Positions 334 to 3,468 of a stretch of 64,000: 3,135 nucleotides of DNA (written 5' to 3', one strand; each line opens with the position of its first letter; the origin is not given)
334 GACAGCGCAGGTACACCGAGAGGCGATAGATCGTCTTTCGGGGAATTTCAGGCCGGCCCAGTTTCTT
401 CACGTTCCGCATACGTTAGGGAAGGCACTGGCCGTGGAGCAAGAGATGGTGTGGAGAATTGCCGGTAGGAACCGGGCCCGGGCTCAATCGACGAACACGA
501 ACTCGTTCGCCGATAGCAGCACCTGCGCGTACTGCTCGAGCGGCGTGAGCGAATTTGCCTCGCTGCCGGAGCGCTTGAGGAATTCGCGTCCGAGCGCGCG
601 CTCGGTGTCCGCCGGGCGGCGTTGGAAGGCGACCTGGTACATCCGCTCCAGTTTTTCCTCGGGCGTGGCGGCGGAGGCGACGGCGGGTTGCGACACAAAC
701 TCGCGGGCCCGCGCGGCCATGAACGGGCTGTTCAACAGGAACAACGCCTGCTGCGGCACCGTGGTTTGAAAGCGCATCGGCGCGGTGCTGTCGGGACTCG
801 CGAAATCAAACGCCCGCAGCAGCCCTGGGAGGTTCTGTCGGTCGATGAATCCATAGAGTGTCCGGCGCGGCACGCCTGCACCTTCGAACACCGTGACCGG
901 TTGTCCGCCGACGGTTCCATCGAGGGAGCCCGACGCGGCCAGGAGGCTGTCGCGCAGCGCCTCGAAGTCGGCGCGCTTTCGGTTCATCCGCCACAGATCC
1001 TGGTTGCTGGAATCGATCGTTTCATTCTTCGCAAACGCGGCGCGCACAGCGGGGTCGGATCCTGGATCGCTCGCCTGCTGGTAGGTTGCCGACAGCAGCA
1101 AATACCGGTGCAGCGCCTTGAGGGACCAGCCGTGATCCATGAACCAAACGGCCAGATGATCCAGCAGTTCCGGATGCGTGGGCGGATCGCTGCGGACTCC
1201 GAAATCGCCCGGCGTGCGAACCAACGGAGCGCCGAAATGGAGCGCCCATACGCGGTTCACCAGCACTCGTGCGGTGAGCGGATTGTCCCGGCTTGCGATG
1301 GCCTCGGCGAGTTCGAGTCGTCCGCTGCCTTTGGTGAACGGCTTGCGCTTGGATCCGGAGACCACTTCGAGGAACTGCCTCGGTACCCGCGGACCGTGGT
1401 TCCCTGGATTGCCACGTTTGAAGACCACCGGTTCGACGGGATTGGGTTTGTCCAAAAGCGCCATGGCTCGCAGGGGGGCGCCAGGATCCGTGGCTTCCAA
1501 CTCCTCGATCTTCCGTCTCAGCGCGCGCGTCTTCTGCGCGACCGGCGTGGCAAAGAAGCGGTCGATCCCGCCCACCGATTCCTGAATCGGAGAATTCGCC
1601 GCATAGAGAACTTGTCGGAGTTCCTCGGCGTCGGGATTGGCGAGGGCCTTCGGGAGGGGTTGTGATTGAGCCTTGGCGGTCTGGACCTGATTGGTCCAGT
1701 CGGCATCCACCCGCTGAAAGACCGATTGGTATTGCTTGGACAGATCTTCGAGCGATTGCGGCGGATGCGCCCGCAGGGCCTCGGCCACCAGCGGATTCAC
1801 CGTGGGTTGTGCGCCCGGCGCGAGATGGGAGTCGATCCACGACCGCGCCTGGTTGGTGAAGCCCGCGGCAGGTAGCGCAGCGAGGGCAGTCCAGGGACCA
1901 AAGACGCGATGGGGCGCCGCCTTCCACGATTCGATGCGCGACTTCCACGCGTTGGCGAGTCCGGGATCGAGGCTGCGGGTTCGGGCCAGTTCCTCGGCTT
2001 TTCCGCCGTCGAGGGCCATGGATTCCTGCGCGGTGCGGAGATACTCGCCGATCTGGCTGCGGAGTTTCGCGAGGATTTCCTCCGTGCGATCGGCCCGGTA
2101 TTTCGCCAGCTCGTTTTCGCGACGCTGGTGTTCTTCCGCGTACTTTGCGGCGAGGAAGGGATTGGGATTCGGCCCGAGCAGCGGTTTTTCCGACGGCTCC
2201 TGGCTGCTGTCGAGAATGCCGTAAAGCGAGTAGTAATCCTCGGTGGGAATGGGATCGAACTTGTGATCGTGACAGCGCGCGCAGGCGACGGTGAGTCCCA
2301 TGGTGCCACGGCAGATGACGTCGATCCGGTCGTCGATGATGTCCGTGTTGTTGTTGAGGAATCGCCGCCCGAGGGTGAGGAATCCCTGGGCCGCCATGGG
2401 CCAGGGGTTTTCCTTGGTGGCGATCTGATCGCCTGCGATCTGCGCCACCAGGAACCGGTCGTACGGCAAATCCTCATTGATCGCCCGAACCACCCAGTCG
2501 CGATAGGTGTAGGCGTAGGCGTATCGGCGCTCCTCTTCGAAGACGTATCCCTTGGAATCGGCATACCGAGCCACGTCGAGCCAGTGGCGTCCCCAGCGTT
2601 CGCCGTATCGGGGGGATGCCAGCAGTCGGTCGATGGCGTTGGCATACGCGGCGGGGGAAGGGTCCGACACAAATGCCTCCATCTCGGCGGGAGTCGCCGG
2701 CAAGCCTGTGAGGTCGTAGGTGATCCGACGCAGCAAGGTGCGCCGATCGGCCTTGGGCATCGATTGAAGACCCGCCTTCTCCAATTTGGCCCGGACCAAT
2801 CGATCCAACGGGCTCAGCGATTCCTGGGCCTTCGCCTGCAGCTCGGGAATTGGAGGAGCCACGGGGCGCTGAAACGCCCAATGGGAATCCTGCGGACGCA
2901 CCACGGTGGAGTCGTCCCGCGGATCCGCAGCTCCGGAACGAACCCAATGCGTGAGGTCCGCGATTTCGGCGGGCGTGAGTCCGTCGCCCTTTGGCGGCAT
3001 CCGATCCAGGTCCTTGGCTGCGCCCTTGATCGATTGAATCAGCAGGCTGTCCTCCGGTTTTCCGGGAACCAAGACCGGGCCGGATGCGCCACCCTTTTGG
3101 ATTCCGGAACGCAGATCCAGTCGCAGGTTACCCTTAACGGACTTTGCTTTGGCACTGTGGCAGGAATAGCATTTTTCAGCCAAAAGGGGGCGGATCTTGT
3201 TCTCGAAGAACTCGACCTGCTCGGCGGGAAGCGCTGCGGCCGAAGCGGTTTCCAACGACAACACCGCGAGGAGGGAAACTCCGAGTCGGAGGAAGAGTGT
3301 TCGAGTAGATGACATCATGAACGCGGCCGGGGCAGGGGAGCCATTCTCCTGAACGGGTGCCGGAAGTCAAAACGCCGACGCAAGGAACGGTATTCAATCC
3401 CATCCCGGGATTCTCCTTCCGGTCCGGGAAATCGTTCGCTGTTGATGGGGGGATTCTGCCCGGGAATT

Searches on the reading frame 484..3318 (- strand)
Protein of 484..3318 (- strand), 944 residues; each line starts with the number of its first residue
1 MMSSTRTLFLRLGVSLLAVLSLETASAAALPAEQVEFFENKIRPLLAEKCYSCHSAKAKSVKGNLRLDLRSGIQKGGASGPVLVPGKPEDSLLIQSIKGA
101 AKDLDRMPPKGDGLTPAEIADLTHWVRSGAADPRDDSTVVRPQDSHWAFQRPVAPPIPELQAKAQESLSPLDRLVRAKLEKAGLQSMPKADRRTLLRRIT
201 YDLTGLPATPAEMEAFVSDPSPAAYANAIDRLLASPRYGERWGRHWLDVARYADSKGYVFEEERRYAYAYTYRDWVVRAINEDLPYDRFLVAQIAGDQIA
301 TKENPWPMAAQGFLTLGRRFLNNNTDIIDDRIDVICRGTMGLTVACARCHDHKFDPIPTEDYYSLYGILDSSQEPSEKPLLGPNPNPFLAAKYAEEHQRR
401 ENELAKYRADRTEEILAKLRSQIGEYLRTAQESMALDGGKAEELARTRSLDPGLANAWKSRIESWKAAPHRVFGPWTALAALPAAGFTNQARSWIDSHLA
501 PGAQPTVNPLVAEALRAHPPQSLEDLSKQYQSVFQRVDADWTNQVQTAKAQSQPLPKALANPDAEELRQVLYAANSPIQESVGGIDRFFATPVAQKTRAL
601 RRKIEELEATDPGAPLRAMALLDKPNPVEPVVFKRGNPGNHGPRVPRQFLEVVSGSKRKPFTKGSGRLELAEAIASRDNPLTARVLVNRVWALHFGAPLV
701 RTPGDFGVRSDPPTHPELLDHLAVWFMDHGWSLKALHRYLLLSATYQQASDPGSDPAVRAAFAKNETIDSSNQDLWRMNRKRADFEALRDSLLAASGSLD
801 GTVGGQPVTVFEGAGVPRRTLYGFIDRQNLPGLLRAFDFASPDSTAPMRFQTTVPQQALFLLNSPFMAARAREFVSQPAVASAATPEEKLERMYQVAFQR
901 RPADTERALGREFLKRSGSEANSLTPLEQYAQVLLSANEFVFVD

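Call 64: search_protein_families(library=pfam, proteins=[window:484-3318:-], max_evalue=0.00001)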
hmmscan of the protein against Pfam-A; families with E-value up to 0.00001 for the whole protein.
window:484-3318:- (944 aa): 3 families
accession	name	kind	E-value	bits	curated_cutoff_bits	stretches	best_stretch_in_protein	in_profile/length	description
PF07587.16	PSD1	-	9.9e-76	254.8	28.5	1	666-914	1-244/244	Protein of unknown function (DUF1553)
PF07583.16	PSCyt2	-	2.6e-74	250.1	29.8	1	170-373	1-208/209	Protein of unknown function (DUF1549)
PF07635.16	PSCyt1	-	2.4e-14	54.1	22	1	50-111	1-59/59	Planctomycete cytochrome C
